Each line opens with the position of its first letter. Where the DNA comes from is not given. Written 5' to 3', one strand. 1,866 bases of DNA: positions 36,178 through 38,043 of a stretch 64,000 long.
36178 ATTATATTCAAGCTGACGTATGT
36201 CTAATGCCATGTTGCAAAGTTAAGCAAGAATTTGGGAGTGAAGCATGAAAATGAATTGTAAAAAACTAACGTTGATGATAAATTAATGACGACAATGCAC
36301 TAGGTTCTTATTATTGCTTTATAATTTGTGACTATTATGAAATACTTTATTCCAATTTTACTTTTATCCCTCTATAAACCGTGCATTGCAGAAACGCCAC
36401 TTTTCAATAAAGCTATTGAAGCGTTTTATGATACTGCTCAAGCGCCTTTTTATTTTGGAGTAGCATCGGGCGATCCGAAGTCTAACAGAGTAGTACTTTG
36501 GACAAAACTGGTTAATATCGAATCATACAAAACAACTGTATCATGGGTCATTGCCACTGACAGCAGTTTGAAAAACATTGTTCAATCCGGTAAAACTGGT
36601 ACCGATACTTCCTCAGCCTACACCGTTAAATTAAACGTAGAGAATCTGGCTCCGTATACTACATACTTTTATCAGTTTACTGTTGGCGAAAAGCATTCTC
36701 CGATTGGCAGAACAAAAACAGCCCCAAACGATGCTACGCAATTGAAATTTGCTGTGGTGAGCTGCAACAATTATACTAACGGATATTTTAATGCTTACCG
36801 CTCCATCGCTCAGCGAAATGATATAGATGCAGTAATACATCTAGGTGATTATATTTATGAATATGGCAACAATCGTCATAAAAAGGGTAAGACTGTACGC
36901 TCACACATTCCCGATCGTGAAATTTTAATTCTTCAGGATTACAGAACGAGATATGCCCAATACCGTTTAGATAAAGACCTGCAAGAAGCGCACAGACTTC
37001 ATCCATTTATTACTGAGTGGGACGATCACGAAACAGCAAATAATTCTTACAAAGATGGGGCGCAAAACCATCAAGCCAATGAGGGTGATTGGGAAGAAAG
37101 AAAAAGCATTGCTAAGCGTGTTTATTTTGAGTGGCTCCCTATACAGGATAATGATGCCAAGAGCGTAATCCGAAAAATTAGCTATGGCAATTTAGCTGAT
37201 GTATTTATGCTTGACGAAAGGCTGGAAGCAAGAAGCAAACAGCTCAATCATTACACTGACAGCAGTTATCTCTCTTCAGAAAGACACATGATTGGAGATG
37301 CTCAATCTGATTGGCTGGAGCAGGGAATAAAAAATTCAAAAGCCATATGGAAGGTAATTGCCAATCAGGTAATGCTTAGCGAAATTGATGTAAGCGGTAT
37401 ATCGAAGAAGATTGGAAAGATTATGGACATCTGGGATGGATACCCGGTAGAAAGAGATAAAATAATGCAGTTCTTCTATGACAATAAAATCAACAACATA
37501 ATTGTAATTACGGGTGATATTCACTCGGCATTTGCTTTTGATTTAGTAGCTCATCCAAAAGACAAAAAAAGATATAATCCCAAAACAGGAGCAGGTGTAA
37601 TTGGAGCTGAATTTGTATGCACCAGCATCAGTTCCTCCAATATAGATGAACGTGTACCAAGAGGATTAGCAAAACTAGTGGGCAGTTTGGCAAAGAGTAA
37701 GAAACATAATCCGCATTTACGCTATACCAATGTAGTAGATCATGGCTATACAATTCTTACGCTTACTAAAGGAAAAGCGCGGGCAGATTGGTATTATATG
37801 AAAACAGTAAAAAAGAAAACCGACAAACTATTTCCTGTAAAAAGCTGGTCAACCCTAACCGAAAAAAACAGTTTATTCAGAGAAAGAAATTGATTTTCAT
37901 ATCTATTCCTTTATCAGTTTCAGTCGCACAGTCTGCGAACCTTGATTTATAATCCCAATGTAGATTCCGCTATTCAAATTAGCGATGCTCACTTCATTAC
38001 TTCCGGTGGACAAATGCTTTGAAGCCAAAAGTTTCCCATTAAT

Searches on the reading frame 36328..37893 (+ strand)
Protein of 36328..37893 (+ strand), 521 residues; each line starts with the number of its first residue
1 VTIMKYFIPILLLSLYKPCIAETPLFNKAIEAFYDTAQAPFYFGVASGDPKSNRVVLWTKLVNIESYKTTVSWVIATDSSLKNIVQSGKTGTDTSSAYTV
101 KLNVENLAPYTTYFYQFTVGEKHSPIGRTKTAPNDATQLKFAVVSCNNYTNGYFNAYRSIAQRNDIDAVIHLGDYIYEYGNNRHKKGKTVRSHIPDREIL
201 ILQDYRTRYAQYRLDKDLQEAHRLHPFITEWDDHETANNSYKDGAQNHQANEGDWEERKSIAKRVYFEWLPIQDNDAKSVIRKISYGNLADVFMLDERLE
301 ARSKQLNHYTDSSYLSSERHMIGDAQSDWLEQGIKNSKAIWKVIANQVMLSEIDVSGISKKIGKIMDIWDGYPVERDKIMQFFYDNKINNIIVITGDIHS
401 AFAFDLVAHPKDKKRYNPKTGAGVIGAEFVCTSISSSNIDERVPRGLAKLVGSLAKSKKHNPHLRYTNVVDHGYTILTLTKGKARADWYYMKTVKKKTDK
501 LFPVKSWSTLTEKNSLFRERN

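Call 73: search_protein_families(library=pfam, proteins=[window:36328-37893:+], max_evalue=0.00001)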
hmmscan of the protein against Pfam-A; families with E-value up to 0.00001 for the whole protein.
window:36328-37893:+ (521 aa): 2 families
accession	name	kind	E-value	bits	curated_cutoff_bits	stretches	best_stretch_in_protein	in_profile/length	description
PF09423.15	PhoD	-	6.8e-109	364.5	27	1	141-488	1-343/343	PhoD-like phosphatase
PF16655.11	PhoD_N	-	3.8e-26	91.9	30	1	44-131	2-90/90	PhoD-like phosphatase, N-terminal domain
